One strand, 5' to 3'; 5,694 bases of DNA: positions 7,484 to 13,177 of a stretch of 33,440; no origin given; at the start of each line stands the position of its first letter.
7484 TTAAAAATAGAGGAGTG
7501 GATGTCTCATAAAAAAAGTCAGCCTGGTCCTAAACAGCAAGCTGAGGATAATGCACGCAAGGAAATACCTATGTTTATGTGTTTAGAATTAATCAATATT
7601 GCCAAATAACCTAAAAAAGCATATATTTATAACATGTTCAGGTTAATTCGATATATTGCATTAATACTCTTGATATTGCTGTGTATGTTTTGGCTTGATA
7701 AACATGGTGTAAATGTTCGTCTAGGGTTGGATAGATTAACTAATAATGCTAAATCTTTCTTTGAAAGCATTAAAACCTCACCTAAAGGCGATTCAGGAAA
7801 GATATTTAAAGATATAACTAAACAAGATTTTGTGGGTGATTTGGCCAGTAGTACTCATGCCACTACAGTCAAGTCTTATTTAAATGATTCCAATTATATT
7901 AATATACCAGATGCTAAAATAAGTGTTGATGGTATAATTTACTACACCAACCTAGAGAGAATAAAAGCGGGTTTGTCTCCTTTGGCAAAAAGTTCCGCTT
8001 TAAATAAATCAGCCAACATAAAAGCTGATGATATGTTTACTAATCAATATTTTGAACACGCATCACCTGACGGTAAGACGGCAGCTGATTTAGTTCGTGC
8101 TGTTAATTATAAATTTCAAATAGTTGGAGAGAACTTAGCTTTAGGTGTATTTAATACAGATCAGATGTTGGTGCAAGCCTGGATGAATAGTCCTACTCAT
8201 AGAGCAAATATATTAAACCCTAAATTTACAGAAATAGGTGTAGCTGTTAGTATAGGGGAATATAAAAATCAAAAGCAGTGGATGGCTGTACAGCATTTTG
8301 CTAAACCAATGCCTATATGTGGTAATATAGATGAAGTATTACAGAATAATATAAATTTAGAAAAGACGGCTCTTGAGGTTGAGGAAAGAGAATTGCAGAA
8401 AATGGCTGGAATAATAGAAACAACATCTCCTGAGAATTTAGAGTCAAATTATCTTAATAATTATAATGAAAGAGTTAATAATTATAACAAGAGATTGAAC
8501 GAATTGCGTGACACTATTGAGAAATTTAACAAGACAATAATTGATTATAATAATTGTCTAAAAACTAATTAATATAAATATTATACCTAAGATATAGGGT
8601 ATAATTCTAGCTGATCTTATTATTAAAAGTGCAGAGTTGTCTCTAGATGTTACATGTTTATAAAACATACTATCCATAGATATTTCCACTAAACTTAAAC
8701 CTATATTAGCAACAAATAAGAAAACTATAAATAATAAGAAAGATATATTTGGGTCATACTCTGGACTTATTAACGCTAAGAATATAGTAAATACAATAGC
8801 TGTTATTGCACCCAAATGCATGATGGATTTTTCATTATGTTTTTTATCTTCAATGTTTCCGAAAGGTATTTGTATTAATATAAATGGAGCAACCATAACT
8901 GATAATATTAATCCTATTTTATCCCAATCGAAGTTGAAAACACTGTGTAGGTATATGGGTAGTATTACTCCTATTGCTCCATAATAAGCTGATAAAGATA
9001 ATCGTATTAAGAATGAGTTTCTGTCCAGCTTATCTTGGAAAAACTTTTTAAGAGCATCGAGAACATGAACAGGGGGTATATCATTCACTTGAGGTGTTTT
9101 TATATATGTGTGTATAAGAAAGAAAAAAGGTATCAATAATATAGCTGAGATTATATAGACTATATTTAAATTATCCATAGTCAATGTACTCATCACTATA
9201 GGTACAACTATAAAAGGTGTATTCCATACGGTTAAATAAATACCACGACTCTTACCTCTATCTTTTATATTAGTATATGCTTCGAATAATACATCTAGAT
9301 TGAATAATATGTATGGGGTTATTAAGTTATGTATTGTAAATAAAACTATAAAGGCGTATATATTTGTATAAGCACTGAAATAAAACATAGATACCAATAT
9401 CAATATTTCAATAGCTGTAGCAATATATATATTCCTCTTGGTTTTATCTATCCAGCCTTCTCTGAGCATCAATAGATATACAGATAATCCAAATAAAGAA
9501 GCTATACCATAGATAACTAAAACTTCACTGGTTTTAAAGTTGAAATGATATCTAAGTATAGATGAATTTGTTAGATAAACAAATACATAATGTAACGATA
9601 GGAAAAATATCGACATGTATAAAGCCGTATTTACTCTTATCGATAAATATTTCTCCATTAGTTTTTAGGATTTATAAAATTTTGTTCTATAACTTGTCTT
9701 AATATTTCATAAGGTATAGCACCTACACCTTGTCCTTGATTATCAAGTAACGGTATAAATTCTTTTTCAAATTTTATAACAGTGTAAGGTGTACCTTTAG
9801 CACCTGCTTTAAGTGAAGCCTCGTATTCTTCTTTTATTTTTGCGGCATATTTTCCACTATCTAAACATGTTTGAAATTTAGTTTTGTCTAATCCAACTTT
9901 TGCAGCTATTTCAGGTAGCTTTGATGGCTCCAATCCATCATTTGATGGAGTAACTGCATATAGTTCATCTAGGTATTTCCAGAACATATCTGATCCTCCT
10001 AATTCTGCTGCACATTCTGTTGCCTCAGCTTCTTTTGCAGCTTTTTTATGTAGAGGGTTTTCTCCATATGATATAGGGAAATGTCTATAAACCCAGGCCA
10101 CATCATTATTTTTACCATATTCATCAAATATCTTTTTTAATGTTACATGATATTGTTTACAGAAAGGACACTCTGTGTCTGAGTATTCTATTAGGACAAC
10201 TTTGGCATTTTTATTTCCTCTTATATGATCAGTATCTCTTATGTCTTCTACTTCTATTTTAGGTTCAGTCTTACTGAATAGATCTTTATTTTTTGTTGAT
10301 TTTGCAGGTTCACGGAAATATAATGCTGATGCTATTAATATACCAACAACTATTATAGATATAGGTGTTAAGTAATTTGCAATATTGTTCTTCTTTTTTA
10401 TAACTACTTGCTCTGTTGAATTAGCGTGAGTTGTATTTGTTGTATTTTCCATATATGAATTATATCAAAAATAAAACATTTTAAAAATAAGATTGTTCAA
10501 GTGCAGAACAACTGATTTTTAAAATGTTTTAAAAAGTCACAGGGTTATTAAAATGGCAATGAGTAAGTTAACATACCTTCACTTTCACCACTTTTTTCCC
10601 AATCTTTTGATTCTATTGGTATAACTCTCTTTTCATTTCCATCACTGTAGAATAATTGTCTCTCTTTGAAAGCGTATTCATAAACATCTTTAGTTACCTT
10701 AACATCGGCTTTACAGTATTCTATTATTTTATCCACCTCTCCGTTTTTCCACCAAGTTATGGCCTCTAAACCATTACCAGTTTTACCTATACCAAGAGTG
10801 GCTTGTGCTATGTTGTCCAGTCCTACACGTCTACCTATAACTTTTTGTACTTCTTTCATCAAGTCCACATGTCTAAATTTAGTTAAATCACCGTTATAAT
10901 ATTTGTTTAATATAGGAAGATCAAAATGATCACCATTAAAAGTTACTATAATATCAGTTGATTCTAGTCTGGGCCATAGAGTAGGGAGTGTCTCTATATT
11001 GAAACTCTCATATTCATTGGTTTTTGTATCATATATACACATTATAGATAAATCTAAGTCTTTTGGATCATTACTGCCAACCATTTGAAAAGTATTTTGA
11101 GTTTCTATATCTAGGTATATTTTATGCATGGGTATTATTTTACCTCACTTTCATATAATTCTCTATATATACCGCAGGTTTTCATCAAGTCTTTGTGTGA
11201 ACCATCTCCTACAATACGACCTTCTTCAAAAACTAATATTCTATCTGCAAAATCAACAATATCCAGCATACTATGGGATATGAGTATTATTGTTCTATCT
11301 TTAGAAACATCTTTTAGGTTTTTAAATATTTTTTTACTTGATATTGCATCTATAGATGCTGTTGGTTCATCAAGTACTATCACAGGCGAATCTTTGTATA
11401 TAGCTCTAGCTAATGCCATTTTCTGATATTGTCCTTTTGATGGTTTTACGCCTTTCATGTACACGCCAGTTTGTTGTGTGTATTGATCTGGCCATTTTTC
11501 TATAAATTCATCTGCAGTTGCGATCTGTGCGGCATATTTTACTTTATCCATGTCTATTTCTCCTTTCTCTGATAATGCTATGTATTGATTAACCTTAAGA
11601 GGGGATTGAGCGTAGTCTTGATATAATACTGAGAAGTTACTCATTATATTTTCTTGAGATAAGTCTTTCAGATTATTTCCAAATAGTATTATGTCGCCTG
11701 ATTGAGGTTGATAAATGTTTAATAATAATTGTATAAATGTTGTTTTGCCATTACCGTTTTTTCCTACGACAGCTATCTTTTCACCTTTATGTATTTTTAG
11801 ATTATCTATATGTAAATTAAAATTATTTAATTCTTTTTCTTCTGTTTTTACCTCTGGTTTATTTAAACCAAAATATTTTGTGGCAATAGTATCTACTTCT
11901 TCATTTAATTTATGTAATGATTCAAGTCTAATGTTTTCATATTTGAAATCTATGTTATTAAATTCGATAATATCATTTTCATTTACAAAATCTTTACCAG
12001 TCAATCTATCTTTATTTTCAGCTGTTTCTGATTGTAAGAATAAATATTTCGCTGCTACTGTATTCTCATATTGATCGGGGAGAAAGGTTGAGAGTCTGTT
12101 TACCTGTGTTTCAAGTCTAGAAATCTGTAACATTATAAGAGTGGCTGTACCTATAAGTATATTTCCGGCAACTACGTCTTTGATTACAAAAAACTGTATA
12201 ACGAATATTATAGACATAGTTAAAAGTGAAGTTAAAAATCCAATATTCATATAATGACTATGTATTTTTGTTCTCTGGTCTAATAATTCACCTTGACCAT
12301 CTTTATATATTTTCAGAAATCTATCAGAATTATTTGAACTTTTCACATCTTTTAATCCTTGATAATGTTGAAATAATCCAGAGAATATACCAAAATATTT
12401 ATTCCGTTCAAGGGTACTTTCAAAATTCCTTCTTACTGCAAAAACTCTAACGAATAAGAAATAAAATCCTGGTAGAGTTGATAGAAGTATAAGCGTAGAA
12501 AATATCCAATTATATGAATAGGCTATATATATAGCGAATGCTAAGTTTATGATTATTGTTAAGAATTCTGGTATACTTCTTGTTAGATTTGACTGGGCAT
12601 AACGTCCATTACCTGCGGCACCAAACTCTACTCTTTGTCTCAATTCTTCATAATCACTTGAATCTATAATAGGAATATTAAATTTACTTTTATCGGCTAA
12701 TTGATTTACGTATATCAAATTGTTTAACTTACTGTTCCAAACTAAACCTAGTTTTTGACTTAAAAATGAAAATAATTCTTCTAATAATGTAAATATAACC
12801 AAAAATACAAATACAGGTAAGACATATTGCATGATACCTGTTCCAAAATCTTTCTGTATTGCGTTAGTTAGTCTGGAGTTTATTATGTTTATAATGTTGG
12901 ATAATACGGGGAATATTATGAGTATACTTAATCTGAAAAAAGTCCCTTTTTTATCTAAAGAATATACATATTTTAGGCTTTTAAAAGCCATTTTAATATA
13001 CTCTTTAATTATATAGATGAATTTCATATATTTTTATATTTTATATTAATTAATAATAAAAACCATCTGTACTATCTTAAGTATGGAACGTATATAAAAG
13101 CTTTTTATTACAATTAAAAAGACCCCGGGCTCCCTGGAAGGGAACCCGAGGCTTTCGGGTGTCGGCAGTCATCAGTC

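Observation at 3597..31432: Window-scale mosaic: every G+C-rich patch is an intergenic unit using a different expression grammar from the host genes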

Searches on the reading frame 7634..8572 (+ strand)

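Call 98: search_protein_families(library=pfam, proteins=[window:7634-8572:+], max_evalue=0.001)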
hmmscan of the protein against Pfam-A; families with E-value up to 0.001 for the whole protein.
window:7634-8572:+ (312 aa): 1 family
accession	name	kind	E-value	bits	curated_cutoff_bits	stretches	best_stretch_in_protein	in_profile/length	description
PF00188.32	CAP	-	9e-18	65.7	21.1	1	103-222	2-117/117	Cysteine-rich secretory protein family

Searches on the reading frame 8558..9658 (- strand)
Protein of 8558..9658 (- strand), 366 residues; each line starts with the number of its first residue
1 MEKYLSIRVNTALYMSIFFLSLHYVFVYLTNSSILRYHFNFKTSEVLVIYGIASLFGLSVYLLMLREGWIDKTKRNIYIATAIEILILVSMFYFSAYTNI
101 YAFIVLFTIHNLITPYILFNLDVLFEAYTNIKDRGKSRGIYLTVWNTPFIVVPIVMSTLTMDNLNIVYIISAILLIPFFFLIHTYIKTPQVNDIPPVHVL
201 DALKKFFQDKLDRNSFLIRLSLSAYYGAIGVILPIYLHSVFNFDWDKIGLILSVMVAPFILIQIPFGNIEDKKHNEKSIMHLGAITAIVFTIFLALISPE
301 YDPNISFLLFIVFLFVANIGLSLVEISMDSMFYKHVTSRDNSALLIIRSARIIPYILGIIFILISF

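Call 98: search_protein_families(library=pfam, proteins=[window:8558-9658:-], max_evalue=0.001)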
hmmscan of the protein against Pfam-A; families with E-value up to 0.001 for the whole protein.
window:8558-9658:- (366 aa): 2 families
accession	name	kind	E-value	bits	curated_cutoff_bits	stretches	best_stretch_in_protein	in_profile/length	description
PF07690.21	MFS_1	-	5.5e-18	65.4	33.4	1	16-338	4-326/347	Major Facilitator Superfamily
PF12832.13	MFS_1_like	-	6.9e-06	25.8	25.2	1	225-325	11-113/373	MFS_1 like family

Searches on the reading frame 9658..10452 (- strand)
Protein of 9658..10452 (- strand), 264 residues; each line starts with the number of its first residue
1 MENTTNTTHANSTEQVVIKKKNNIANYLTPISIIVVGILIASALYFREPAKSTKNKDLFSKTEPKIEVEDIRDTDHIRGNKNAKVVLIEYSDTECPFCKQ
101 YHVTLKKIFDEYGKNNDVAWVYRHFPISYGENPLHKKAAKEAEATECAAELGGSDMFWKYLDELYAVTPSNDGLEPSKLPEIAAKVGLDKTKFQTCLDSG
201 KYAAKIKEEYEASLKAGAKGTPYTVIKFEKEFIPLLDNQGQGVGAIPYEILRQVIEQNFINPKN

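Call 98: search_protein_families(library=pfam, proteins=[window:9658-10452:-], max_evalue=0.001)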
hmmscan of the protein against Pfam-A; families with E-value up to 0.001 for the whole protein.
window:9658-10452:- (264 aa): 4 families
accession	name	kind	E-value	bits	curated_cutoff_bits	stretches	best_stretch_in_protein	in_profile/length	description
PF13462.12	Thioredoxin_4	-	2.2e-19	70.7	23.2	1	73-226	3-145/165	Thioredoxin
PF01323.26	DSBA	-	9.9e-14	52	25.6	1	87-253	2-188/191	DSBA-like thioredoxin domain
PF13098.12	Thioredoxin_2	-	9.4e-07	29.6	27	1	81-253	3-102/104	Thioredoxin-like domain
PF18400.7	Thioredoxin_12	-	5e-06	27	26.1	1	63-128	122-185/190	Thioredoxin-like domain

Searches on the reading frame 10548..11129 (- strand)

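Call 98: search_protein_families(library=pfam, proteins=[window:10548-11129:-], max_evalue=0.001)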
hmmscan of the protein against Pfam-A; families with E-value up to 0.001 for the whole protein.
window:10548-11129:- (193 aa): 3 families
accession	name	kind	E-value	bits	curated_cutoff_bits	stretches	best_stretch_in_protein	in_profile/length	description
PF13482.12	RNase_H_2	-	9.2e-17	61.9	22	1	4-152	1-163/165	RNase_H superfamily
PF10108.15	DNA_pol_B_exo2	-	1.1e-10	42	24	1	86-147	104-167/213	Predicted 3'-5' exonuclease related to the exonuclease domain of PolB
PF01612.26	DNA_pol_A_exo1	-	0.00058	20.1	23.6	1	42-151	57-166/173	3'-5' exonuclease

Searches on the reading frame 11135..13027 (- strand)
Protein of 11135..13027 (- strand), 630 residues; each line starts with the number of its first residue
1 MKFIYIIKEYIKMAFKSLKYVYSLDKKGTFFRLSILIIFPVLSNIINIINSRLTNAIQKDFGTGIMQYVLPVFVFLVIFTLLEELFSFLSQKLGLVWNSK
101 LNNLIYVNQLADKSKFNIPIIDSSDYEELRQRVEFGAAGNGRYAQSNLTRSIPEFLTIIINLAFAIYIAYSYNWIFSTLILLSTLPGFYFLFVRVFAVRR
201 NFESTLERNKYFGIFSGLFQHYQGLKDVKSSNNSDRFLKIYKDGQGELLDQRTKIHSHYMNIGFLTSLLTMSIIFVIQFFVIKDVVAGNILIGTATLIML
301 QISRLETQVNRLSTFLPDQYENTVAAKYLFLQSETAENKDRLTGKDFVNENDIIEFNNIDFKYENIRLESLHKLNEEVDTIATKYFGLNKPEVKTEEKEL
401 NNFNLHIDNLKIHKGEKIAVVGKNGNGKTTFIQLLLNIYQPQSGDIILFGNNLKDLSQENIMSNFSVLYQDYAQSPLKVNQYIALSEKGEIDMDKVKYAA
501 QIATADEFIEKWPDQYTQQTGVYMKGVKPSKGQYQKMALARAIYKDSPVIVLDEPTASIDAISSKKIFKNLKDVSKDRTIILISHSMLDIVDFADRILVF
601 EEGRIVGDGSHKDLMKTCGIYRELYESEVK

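Call 98: search_protein_families(library=pfam, proteins=[window:11135-13027:-], max_evalue=0.001)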
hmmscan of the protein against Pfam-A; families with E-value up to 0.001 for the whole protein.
window:11135-13027:- (630 aa): 4 families
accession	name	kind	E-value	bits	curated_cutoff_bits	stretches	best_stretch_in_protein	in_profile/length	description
PF00005.33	ABC_tran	-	2.2e-24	87.1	25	1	408-557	4-137/137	ABC transporter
PF13304.12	AAA_21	-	7.8e-06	26.6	27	0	419-451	3-40/304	AAA domain, putative AbiEii toxin, Type IV TA system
PF06472.20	ABC_membrane_2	-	4.7e-05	23.3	24.4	1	35-114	23-102/269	ABC transporter transmembrane region 2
PF02463.25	SMC_N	-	0.00036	20.5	40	0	538-587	150-199/220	RecF/RecN/SMC N terminal domain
